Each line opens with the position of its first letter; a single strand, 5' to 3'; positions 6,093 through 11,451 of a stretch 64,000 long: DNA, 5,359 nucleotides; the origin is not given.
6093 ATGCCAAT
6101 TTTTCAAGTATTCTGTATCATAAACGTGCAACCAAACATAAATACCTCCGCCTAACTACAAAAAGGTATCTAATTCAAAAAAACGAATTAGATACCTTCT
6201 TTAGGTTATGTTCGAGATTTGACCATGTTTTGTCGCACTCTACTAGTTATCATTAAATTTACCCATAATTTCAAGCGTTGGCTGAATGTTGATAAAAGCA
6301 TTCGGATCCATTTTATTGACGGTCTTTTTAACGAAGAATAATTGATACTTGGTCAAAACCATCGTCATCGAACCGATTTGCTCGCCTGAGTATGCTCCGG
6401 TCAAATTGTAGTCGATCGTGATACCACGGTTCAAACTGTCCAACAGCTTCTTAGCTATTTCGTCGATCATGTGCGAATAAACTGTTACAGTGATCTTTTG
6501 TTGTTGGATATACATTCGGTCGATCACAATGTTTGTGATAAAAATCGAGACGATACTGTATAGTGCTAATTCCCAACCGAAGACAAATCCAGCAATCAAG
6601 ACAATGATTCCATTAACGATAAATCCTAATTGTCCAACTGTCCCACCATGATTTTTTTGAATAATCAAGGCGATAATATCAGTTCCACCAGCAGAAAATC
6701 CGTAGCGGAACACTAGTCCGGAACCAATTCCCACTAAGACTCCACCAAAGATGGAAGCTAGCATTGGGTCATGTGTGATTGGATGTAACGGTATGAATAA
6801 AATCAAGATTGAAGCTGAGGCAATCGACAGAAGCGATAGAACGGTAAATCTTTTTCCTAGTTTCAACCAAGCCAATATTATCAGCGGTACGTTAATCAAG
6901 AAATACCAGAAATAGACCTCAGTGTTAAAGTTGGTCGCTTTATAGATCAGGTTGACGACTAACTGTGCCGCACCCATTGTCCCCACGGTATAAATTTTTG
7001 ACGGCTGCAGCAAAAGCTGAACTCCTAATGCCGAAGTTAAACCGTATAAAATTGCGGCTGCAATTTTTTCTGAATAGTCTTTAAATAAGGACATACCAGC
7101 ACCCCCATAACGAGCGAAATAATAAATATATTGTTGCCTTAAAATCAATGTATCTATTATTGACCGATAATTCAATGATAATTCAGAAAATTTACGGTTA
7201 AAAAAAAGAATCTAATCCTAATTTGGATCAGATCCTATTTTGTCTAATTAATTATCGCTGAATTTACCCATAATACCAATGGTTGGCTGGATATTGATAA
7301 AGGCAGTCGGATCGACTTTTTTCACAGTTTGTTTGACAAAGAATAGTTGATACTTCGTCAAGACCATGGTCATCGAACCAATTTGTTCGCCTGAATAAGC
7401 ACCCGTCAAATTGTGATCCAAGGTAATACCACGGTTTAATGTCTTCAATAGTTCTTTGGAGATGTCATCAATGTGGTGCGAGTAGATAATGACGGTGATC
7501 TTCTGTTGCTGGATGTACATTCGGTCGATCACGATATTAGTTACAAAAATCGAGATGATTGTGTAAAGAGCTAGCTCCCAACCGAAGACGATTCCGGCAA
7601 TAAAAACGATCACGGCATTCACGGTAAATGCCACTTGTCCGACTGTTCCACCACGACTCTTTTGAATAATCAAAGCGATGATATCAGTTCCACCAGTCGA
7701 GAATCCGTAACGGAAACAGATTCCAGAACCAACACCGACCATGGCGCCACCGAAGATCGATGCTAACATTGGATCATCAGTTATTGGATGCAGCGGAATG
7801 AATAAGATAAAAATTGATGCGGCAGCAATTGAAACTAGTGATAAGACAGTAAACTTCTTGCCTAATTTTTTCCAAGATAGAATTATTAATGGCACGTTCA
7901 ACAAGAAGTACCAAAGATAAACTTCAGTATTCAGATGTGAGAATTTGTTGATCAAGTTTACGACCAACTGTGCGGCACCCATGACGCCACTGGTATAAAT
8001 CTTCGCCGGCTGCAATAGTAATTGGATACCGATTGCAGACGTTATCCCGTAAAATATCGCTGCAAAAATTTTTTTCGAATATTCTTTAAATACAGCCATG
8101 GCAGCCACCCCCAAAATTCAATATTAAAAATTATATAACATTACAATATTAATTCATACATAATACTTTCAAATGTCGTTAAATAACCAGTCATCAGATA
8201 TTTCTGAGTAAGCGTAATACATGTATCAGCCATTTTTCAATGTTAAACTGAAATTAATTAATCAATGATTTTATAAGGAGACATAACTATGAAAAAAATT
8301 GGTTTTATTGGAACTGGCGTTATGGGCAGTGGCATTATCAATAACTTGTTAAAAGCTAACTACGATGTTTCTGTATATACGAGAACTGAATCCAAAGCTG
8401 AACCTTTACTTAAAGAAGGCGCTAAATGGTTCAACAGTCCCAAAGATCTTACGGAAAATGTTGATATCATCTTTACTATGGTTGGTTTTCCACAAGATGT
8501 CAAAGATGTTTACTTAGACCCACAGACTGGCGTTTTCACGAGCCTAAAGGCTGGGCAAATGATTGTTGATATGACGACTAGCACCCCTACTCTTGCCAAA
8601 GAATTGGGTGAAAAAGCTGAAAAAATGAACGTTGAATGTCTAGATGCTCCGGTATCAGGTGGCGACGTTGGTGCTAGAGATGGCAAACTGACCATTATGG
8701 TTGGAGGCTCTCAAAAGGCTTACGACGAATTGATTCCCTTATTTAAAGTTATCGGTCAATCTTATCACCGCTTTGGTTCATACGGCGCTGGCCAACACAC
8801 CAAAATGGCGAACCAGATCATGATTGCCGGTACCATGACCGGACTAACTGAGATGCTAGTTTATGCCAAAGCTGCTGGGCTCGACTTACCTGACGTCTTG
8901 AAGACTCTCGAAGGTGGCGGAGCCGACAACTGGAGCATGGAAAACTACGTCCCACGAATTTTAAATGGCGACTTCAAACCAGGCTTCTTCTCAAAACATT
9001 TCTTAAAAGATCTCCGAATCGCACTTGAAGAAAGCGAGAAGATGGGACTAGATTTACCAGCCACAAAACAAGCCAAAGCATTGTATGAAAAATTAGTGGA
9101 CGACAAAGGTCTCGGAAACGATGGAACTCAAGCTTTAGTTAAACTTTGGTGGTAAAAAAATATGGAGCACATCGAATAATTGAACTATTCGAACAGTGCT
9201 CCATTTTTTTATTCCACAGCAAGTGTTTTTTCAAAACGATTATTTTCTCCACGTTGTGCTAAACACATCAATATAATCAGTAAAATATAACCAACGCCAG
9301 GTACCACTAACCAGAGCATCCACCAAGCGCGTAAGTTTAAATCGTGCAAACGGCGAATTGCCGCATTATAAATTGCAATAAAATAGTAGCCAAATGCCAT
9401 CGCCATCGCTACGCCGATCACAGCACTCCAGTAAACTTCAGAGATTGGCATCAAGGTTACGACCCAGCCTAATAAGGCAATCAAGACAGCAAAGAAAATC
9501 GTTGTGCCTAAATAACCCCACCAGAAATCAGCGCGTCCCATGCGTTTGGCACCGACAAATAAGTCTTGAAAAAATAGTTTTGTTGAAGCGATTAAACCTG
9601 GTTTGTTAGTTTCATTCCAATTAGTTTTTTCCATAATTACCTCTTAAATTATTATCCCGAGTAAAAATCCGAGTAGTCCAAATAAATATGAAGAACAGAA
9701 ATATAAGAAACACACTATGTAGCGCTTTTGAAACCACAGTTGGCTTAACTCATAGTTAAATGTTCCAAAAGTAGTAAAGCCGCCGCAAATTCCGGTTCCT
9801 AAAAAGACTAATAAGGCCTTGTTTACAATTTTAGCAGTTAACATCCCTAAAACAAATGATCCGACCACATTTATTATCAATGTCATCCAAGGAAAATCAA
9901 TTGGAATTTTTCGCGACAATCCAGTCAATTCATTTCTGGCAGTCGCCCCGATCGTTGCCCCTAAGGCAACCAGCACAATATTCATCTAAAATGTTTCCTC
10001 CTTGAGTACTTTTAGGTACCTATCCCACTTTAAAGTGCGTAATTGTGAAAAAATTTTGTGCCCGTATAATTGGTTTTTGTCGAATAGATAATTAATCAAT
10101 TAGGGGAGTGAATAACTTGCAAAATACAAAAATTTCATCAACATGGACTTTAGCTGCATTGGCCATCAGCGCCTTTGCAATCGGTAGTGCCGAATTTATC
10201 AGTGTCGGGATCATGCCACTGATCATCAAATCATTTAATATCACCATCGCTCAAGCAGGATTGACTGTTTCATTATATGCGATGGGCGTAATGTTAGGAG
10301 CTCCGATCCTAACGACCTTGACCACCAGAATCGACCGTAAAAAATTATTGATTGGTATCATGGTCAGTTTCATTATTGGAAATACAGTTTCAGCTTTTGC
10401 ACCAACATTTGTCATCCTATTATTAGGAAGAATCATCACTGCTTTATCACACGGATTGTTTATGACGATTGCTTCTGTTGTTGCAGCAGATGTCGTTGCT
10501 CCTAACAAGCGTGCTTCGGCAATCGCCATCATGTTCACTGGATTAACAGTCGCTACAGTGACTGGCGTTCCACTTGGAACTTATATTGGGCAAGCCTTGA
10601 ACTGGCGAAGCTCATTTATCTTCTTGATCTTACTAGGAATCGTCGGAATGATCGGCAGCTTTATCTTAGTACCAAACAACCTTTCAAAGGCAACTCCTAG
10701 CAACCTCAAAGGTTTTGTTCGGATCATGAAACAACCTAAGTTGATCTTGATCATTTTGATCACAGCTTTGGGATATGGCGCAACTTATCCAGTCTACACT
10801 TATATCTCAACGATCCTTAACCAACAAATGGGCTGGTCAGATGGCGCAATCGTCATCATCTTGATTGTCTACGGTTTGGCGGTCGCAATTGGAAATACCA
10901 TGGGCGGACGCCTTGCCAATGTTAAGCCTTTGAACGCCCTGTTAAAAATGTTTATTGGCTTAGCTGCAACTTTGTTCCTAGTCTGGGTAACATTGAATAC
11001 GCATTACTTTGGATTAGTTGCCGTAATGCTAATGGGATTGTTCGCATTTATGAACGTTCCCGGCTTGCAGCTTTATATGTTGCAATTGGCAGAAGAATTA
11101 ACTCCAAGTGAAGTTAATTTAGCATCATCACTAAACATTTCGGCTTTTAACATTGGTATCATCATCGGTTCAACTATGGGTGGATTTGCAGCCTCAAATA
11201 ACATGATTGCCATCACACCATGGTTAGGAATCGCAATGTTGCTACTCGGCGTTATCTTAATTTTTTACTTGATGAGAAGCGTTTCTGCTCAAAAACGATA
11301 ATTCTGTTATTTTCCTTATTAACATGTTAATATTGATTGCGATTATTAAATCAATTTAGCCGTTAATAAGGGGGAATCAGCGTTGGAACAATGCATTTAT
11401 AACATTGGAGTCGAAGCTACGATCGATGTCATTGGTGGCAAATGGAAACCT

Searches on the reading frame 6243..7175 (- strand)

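Call 68: search_protein_families(library=pfam, proteins=[window:6243-7175:-], max_evalue=0.00001)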
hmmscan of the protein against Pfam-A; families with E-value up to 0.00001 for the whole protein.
window:6243-7175:- (310 aa): 2 families
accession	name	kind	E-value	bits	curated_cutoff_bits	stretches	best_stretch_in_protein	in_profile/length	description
PF02588.21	YitT_membrane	-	8.4e-54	182.5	24.3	1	38-244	2-204/205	Uncharacterised 5xTM membrane BCR, YitT family COG1284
PF10035.14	DUF2179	-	7.7e-11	42.1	22.8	1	250-305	1-55/55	Uncharacterized protein conserved in bacteria (DUF2179)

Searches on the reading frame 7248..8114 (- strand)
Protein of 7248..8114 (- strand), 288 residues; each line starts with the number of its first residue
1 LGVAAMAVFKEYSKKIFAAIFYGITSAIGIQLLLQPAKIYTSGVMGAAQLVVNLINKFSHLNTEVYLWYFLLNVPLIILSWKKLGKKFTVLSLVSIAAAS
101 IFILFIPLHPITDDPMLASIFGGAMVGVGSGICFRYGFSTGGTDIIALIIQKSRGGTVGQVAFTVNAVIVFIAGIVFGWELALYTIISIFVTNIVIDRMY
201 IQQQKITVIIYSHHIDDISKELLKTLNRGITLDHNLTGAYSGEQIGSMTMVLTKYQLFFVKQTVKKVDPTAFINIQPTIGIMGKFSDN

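Call 68: search_protein_families(library=pfam, proteins=[window:7248-8114:-], max_evalue=0.00001)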
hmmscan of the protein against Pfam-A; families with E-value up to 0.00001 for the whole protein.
window:7248-8114:- (288 aa): 2 families
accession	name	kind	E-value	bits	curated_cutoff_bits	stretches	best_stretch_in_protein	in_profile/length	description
PF02588.21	YitT_membrane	-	1.1e-57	195.1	24.3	1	16-222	2-204/205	Uncharacterised 5xTM membrane BCR, YitT family COG1284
PF10035.14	DUF2179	-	4.9e-10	39.5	22.8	1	228-283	1-55/55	Uncharacterized protein conserved in bacteria (DUF2179)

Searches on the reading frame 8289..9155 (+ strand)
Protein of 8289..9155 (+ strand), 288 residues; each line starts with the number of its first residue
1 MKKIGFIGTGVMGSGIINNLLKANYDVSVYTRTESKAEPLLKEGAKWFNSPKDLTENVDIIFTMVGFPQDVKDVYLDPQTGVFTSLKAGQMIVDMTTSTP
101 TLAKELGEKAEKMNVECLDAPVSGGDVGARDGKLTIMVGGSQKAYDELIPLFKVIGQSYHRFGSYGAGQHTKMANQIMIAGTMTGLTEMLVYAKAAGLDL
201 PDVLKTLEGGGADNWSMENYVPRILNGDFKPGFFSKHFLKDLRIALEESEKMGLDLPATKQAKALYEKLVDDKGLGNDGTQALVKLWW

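Call 68: search_protein_families(library=pfam, proteins=[window:8289-9155:+], max_evalue=0.00001)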
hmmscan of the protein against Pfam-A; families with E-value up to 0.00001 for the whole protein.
window:8289-9155:+ (288 aa): 3 families
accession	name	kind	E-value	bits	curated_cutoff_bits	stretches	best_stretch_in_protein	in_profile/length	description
PF03446.21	NAD_binding_2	-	7.1e-52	176.1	21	1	3-160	1-157/161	NAD binding domain of 6-phosphogluconate dehydrogenase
PF14833.11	NAD_binding_11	-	1e-32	113.4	30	1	166-286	1-121/122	NAD-binding of NADP-dependent 3-hydroxyisobutyrate dehydrogenase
PF03807.23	F420_oxidored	-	1.3e-10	42.2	21.6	1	3-95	1-91/94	NADP oxidoreductase coenzyme F420-dependent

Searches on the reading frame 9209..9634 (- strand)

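Call 69: search_protein_families(library=pfam, proteins=[window:9209-9634:-], max_evalue=0.00001)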
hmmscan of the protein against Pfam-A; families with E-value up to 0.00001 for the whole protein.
window:9209-9634:- (141 aa): 1 family
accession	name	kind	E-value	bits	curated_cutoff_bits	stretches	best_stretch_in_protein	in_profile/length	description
PF05656.20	DUF805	-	3e-16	60.3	25.7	1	30-135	6-110/111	Protein of unknown function (DUF805)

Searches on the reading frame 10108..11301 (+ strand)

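Call 69: search_protein_families(library=pfam, proteins=[window:10108-11301:+], max_evalue=0.00001)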
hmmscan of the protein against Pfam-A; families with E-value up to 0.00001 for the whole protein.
window:10108-11301:+ (397 aa): 2 families
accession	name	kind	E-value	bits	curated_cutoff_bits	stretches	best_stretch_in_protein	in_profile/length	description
PF07690.21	MFS_1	-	3e-41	141.9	33.4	1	18-328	1-323/347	Major Facilitator Superfamily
PF00083.30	Sugar_tr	-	4.3e-12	46.1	22.3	1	49-186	47-190/452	Sugar (and other) transporter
